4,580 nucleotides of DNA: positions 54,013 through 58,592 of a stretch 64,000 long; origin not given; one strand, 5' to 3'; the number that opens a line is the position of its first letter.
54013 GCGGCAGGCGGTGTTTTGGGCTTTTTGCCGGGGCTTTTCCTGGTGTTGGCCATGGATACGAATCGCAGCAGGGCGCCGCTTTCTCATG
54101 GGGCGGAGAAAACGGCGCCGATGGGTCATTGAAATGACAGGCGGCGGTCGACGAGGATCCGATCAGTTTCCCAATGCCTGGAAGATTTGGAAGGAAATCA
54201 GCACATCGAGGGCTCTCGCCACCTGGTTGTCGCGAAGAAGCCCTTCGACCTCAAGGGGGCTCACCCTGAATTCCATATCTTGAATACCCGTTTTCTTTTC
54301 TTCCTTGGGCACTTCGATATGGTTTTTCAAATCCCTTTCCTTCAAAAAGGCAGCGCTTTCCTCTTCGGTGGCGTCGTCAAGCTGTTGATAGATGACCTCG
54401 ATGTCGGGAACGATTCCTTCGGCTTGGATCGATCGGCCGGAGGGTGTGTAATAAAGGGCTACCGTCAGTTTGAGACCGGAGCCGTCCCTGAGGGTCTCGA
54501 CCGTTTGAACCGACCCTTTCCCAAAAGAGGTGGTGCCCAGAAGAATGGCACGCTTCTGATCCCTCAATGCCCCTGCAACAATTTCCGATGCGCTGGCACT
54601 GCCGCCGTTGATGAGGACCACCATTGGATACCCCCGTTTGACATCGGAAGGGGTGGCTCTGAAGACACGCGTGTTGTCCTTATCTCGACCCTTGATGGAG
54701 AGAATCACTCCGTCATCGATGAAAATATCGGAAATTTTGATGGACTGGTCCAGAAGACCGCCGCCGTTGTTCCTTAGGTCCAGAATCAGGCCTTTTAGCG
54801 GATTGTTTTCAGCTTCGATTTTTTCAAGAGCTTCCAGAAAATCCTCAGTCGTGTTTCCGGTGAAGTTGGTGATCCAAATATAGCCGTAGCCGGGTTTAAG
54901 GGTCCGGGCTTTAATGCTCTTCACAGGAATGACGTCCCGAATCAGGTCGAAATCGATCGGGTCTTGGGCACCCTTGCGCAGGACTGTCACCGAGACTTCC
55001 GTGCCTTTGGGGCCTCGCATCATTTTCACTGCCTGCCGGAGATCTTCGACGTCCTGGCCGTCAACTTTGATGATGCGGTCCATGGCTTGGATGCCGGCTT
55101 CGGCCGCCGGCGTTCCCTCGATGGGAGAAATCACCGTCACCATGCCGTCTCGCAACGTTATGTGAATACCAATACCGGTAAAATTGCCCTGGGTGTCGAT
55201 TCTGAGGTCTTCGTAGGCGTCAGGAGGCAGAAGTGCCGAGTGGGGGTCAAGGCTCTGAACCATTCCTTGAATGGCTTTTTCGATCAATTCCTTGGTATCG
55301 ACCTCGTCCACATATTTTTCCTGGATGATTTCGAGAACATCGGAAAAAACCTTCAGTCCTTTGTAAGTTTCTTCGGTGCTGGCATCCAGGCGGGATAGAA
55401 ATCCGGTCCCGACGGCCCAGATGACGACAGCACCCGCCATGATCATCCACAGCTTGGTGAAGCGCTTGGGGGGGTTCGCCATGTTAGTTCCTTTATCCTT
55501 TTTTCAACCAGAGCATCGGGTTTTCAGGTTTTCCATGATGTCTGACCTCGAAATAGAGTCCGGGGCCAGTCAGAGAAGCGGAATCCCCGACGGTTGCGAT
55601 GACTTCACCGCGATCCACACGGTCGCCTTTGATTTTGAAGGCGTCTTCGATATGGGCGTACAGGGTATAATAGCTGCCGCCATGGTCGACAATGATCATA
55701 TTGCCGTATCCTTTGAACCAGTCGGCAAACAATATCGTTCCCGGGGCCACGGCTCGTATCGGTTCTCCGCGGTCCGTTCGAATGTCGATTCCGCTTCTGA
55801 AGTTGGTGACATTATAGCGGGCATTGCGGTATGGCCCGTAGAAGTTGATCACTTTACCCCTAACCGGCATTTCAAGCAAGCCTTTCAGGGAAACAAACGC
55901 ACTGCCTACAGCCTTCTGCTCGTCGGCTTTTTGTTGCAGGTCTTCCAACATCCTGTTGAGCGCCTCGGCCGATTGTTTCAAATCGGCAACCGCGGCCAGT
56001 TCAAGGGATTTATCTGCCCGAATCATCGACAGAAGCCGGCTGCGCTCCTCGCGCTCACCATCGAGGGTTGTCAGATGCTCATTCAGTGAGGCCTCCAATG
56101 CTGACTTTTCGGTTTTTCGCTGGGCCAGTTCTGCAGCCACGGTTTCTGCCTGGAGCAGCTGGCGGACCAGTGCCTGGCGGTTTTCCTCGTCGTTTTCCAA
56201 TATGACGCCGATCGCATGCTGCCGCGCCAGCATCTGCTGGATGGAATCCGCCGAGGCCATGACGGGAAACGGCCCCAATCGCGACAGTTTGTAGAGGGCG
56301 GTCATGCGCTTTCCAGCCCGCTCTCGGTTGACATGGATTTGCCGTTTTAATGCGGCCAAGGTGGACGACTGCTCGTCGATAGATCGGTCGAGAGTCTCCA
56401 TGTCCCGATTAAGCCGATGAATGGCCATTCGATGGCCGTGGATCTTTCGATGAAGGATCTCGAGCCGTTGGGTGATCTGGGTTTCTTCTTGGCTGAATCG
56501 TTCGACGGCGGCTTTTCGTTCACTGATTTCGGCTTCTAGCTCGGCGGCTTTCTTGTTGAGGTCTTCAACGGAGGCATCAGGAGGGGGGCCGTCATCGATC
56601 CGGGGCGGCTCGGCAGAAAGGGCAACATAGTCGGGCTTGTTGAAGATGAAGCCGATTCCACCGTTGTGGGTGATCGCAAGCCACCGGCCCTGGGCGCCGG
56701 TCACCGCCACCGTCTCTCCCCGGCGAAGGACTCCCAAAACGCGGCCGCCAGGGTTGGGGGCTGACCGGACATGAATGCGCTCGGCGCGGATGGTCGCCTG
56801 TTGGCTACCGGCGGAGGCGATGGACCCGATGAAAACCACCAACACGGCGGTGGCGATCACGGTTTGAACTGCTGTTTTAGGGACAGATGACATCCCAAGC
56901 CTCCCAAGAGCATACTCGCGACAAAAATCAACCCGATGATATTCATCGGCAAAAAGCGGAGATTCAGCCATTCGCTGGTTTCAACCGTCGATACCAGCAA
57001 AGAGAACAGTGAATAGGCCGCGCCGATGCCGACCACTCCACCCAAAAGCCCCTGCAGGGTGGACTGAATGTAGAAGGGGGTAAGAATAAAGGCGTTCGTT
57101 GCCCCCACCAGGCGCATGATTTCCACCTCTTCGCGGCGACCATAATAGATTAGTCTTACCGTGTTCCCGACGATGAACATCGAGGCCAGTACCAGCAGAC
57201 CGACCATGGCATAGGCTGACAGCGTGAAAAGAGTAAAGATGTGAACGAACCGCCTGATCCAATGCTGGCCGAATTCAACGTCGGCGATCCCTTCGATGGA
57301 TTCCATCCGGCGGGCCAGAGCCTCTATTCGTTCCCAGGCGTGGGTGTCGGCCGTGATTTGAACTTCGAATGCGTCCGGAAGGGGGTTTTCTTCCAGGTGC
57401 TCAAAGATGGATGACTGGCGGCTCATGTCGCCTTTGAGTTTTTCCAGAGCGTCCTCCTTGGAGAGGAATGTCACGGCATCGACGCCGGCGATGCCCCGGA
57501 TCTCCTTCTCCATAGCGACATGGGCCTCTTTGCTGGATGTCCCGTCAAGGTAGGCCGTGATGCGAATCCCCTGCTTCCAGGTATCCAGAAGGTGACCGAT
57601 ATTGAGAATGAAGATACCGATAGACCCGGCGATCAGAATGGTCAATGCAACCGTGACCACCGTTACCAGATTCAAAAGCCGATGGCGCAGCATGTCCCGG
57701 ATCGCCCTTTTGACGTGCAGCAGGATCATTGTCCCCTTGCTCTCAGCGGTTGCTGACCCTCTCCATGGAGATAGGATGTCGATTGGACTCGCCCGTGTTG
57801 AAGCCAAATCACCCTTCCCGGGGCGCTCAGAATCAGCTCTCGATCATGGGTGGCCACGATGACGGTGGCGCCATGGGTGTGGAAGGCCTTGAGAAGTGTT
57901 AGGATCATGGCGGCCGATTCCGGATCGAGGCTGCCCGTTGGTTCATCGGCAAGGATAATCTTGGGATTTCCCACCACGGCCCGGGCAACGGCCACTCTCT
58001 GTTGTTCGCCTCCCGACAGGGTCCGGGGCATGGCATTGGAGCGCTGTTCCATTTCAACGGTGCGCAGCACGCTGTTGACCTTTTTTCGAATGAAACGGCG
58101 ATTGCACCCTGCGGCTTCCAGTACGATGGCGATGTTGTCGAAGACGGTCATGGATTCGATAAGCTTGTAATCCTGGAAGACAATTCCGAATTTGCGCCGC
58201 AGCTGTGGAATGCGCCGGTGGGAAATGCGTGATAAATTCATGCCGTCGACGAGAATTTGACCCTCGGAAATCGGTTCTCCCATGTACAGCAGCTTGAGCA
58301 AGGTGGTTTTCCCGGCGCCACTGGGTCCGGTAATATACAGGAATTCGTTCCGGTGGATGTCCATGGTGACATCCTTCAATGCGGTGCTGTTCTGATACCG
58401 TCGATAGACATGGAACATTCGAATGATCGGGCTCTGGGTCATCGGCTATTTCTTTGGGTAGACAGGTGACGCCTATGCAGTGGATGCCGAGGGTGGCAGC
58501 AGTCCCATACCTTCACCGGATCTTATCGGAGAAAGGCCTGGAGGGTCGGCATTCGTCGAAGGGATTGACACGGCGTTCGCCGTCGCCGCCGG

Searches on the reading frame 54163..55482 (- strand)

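Call 43: search_protein_families(library=pfam, proteins=[window:54163-55482:-], max_evalue=0.00001)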
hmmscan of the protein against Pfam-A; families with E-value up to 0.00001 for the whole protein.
window:54163-55482:- (439 aa): 5 families
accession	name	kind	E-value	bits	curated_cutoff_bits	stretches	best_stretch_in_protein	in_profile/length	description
PF03572.23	Peptidase_S41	-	1.4e-56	191.1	24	1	199-363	2-165/165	Peptidase family S41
PF13180.12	PDZ_2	-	1.6e-13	51.1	27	1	103-174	2-74/80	PDZ domain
PF17820.7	PDZ_6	-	4.5e-12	45.9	27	1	117-169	2-54/54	PDZ domain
PF22694.1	CtpB_N-like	-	1.4e-10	41.9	27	1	34-83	29-79/85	Activating protease CtpB N-terminal domain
PF00595.29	PDZ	-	6.6e-10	39.7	23.2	1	103-167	11-80/81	PDZ domain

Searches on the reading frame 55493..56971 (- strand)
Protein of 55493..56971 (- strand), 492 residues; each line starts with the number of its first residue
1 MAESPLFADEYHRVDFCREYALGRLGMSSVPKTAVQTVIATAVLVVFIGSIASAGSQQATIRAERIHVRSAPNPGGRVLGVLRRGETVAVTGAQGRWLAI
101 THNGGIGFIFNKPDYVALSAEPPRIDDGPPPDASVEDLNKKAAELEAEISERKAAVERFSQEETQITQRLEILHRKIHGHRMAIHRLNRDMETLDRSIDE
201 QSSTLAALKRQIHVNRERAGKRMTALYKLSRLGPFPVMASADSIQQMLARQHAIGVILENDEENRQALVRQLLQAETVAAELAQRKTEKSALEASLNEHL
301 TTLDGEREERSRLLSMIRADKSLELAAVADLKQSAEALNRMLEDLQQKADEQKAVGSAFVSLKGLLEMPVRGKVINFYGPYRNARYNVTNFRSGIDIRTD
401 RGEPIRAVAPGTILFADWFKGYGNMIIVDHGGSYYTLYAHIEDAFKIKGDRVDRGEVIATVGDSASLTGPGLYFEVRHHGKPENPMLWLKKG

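Call 43: search_protein_families(library=pfam, proteins=[window:55493-56971:-], max_evalue=0.00001)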
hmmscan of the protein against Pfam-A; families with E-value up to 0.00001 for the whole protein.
window:55493-56971:- (492 aa): 2 families
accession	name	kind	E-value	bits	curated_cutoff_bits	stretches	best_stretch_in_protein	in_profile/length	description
PF01551.29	Peptidase_M23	-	1.4e-28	99.3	28.7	1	391-485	2-96/96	Peptidase family M23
PF08239.17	SH3_3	-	5.5e-10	39.7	27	1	67-111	4-50/54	Bacterial SH3 domain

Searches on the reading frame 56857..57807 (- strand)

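Call 43: search_protein_families(library=pfam, proteins=[window:56857-57807:-], max_evalue=0.00001)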
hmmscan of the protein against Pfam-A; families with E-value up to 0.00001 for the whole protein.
window:56857-57807:- (316 aa): 2 families
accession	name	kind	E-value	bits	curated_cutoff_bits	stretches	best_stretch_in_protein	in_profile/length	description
PF18075.7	FtsX_ECD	-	2.2e-19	70.3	23.5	1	82-177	2-96/96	FtsX extracellular domain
PF02687.27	FtsX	-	2.1e-13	50.8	25.5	1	200-311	2-113/120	FtsX-like permease C-terminal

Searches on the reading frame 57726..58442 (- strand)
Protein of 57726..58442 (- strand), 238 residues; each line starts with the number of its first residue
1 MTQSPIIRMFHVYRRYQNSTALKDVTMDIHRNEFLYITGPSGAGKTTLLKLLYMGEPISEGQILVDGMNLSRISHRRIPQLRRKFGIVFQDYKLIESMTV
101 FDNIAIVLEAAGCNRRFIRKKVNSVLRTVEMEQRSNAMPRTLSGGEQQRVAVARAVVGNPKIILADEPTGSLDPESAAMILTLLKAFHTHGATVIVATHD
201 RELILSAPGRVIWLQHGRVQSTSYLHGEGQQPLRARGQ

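Call 72: search_protein_families(library=pfam, proteins=[window:57726-58442:-], max_evalue=0.001)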
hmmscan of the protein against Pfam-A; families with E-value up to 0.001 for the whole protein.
window:57726-58442:- (238 aa): 7 families
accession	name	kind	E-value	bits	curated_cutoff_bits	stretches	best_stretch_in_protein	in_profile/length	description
PF00005.33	ABC_tran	-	4.2e-34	118.5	25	1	22-169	1-136/137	ABC transporter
PF13304.12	AAA_21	-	2.1e-09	38.3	27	1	125-203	221-302/304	AAA domain, putative AbiEii toxin, Type IV TA system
PF13401.12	AAA_22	-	3e-05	24.8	27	1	31-86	4-33/130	AAA domain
PF02463.25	SMC_N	-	8.7e-05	22.5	40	0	25-207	18-205/220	RecF/RecN/SMC N terminal domain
PF13555.12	AAA_29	-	0.00014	22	27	1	23-49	13-39/61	P-loop containing region of AAA domain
PF13166.12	AAA_13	-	0.00037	19.8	36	0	153-203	520-573/713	AAA domain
PF20720.3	nSTAND3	-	0.00077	19.6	27.2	0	20-54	5-39/155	Novel STAND NTPase 3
